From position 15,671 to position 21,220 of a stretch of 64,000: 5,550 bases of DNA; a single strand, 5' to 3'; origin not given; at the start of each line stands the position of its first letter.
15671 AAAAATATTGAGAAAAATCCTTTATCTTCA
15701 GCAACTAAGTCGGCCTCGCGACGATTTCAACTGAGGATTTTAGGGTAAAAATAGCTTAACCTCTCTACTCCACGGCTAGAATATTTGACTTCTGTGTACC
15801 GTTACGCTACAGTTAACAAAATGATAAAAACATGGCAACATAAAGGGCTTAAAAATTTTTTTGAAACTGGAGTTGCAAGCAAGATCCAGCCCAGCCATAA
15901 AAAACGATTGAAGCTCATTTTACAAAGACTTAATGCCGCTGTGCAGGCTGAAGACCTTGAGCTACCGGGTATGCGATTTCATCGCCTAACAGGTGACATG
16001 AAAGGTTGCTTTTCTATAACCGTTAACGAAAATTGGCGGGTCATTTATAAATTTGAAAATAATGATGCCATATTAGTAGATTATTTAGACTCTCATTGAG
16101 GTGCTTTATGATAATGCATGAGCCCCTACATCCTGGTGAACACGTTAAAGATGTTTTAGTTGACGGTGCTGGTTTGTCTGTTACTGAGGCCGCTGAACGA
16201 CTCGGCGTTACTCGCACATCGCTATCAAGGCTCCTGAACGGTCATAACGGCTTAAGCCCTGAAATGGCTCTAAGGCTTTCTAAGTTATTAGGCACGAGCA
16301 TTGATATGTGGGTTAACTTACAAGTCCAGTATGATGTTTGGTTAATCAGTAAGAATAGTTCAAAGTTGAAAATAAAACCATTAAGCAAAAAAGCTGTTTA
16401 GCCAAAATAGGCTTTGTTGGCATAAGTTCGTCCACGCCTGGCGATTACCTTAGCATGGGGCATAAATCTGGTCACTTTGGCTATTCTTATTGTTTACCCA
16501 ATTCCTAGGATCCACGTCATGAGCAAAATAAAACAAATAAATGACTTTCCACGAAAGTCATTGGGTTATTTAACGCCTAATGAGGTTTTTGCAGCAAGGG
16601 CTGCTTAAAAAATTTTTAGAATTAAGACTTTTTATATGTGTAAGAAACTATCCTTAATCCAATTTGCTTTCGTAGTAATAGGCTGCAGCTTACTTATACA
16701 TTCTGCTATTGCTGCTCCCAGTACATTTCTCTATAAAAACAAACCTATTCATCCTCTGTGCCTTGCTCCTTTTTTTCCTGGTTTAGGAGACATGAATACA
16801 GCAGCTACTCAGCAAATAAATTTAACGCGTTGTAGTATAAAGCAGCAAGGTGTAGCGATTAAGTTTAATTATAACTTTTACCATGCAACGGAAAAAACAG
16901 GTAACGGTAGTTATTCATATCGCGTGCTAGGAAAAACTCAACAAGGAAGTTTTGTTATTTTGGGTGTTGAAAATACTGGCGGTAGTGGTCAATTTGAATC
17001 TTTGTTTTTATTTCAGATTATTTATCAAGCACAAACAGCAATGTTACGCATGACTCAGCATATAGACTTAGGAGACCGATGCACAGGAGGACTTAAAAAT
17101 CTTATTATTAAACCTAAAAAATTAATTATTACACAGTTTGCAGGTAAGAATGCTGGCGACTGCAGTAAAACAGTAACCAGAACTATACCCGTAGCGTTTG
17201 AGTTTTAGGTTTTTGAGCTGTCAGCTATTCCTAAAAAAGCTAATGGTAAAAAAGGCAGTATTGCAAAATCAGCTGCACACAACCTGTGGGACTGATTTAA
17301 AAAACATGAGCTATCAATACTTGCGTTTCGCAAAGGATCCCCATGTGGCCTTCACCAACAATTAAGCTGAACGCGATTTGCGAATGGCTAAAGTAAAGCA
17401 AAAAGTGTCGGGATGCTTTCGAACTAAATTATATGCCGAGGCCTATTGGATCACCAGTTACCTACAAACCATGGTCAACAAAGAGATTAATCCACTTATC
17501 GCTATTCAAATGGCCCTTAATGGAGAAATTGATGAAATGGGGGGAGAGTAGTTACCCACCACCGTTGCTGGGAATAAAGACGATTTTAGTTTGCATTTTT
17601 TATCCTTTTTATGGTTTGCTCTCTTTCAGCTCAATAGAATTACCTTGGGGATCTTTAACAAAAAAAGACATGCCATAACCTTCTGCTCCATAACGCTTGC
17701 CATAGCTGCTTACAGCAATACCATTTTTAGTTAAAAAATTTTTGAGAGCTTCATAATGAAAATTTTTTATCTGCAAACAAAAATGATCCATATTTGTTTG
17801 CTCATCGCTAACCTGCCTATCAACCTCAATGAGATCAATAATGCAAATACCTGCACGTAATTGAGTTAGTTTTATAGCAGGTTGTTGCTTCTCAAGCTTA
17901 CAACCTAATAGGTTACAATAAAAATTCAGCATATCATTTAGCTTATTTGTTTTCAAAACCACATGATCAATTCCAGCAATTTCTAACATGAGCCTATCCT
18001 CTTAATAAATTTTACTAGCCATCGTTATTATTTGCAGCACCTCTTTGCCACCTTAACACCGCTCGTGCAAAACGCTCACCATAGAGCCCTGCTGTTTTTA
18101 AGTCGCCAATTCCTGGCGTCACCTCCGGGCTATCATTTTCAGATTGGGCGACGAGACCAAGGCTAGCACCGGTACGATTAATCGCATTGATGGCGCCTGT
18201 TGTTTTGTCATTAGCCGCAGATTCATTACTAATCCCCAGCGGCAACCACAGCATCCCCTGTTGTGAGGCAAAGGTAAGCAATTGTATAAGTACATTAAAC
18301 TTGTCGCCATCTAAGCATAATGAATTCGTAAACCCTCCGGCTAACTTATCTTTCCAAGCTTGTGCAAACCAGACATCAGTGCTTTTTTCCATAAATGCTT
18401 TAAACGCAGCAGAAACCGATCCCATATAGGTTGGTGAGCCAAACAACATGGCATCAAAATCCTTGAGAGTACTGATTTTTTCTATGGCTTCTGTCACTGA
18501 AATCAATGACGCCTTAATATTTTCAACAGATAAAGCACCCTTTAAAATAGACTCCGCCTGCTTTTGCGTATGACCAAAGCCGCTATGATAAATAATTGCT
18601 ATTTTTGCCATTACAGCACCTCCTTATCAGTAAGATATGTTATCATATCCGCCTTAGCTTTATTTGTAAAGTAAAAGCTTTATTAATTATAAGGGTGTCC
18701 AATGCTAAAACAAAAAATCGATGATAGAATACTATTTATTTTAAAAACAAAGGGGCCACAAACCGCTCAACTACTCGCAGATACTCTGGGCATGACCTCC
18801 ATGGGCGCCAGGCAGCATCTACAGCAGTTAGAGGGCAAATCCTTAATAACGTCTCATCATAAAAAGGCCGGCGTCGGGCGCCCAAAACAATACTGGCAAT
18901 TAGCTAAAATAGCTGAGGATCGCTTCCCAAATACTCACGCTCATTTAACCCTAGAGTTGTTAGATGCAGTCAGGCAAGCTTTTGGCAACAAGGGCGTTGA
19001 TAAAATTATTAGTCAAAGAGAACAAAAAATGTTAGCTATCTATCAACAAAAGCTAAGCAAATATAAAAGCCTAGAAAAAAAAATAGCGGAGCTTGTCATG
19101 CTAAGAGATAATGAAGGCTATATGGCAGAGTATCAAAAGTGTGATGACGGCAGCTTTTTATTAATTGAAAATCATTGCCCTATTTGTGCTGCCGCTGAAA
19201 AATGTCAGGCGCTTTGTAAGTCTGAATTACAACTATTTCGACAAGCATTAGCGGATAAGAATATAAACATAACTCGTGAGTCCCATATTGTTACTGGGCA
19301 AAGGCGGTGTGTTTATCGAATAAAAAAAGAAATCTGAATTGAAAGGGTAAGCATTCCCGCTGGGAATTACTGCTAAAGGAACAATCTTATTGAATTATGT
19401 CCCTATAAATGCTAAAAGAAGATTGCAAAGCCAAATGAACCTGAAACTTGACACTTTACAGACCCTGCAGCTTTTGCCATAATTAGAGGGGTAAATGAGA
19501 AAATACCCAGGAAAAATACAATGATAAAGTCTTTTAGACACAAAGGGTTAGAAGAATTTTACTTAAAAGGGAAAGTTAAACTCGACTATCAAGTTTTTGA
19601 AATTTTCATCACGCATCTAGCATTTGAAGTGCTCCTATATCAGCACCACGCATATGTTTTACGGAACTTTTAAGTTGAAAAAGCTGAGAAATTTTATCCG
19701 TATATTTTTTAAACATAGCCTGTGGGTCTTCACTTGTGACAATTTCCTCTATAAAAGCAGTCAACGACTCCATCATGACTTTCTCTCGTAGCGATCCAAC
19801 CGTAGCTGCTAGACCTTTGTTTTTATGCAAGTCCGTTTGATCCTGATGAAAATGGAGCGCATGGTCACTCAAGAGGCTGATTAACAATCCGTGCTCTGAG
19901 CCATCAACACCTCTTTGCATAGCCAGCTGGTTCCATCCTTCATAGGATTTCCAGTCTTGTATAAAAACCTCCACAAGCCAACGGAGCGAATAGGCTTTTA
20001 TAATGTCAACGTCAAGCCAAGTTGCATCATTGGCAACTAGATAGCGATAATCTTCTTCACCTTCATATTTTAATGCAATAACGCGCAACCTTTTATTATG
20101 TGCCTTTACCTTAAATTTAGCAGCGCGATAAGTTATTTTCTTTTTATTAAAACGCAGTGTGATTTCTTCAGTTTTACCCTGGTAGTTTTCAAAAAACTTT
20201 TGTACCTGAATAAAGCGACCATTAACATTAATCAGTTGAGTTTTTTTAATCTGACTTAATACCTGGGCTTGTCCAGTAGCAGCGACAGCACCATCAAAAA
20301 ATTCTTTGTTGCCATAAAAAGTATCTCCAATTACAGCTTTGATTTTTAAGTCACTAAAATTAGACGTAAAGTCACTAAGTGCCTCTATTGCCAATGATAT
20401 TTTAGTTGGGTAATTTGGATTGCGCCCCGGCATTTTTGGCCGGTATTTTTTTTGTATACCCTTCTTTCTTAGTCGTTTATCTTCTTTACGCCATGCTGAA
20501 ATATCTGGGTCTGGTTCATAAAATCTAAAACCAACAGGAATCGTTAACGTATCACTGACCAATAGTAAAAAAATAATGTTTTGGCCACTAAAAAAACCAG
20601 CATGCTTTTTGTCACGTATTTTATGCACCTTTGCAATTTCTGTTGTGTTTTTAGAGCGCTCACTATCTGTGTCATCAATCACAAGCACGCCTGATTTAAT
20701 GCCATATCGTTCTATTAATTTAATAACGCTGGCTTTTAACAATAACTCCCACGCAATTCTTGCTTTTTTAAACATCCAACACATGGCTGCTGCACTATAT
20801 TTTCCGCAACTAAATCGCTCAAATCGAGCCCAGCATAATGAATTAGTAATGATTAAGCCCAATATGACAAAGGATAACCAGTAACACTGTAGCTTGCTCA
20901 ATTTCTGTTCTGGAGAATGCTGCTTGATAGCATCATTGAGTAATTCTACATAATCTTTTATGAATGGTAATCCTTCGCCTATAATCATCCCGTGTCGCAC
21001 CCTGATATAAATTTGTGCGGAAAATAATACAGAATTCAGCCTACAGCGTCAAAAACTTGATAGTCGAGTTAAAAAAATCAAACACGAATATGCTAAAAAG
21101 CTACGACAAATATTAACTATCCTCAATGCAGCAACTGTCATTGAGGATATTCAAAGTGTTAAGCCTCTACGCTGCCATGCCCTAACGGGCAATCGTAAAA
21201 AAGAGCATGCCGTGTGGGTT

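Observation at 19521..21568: higB toxin gene cleanly bisected by an intact IS4-family element; cognate higA antitoxin retained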

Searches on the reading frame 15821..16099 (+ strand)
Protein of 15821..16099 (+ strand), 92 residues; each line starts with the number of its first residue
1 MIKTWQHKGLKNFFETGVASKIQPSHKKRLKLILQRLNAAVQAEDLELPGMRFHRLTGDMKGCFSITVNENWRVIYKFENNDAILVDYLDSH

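Call 4: search_protein_families(library=pfam, proteins=[window:15821-16099:+], max_evalue=0.01)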
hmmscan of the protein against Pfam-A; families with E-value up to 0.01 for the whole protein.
window:15821-16099:+ (92 aa): 2 families
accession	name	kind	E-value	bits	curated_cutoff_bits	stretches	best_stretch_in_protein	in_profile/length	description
PF05015.19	HigB-like_toxin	-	1.3e-22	80.5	27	1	4-92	2-91/91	RelE-like toxin of type II toxin-antitoxin system HigB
PF15738.11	YafQ_toxin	-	3e-05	24.6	30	1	26-88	19-79/88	Bacterial toxin of type II toxin-antitoxin system, YafQ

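Call 6: search_protein_families(library=ncbifam, proteins=[window:15821-16099:+], max_evalue=0.01)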
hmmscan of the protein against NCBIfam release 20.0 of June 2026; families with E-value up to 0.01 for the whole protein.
window:15821-16099:+ (92 aa): 2 families
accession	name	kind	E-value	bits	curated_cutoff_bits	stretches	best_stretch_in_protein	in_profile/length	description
TIGR02385.1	RelE_StbE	subfamily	1.9e-06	28.3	27.9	1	28-85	21-77/88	type II toxin-antitoxin system mRNA interferase toxin, RelE/StbE family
TIGR02116.1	toxin_Txe_YoeB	equivalog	0.0012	19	51.8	1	28-85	17-72/80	Txe/YoeB family addiction module toxin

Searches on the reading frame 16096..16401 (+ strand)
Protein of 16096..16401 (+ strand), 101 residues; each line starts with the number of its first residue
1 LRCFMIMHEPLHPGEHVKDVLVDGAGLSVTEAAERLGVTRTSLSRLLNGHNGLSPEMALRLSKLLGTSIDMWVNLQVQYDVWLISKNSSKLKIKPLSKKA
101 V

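Call 4: search_protein_families(library=pfam, proteins=[window:16096-16401:+], max_evalue=0.01)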
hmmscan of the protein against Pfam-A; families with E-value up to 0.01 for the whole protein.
window:16096-16401:+ (101 aa): 15 families
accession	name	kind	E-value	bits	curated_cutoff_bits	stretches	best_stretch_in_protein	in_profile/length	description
PF01381.28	HTH_3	-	1.6e-12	47.7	23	1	25-70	8-53/55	Helix-turn-helix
PF13560.12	HTH_31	-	3.3e-10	40.6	27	1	24-71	12-60/64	Helix-turn-helix domain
PF12844.13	HTH_19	-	9.8e-05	22.6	30.2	1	25-71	11-57/64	Helix-turn-helix domain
PF12802.13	MarR_2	-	0.00021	21.8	27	1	22-48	15-42/61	MarR family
PF13384.12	HTH_23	-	0.00044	20.4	24.6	1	25-50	16-41/50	Homeodomain-like domain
PF20432.4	Xre-like-HTH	-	0.00046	20.9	25.8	1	21-65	18-62/63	Antitoxin Xre-like helix-turn-helix domain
PF09339.16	HTH_IclR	-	0.00053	20.2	22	1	25-48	17-40/52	IclR helix-turn-helix domain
PF12833.13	HTH_18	-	0.0013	19.4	33.6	0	33-62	2-31/80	Helix-turn-helix domain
PF22083.2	I-HmuI_NUMOD-like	-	0.0017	18.4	27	1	28-50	14-36/46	DNA endonuclease I-HmuI-like, NUMOD-like domain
PF02954.25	HTH_8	-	0.0029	17.7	22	1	29-45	21-37/42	Bacterial regulatory protein, Fis family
PF12728.13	HTH_17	-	0.0033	18.1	27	1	27-49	2-24/51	Helix-turn-helix domain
PF05225.22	HTH_psq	-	0.0034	17.5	20.4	1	19-54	11-44/45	helix-turn-helix, Psq domain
PF13744.12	HTH_37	-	0.0053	17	27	1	22-50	27-55/80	Helix-turn-helix domain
PF15943.11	YdaS_toxin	-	0.0055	16.9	30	1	30-69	12-51/65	Bacterial toxin YdaS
PF00126.33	HTH_1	-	0.0061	16.9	26.6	1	28-47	15-34/60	Bacterial regulatory helix-turn-helix protein, lysR family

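Call 6: search_protein_families(library=ncbifam, proteins=[window:16096-16401:+], max_evalue=0.01)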
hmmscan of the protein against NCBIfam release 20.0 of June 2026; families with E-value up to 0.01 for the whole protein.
window:16096-16401:+ (101 aa): 3 families
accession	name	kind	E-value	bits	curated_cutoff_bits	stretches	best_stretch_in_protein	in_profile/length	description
TIGR02607.1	antidote_HigA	equivalog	1.1e-25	89.3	47.7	1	7-86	1-80/81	HigA family addiction module antitoxin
NF003162.0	PRK04140.1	equivalog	0.00014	21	263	1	25-77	138-190/317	transcriptional regulator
TIGR01764.1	excise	domain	0.0021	18.4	28.8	1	27-47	2-22/49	excisionase family DNA-binding protein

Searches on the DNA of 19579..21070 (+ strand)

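Call 7: search_dna_similar(query=window:19579-21070:+, collection=plasmids, mode=distant)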
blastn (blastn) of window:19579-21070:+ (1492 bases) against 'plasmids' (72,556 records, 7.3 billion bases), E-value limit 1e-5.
No match.
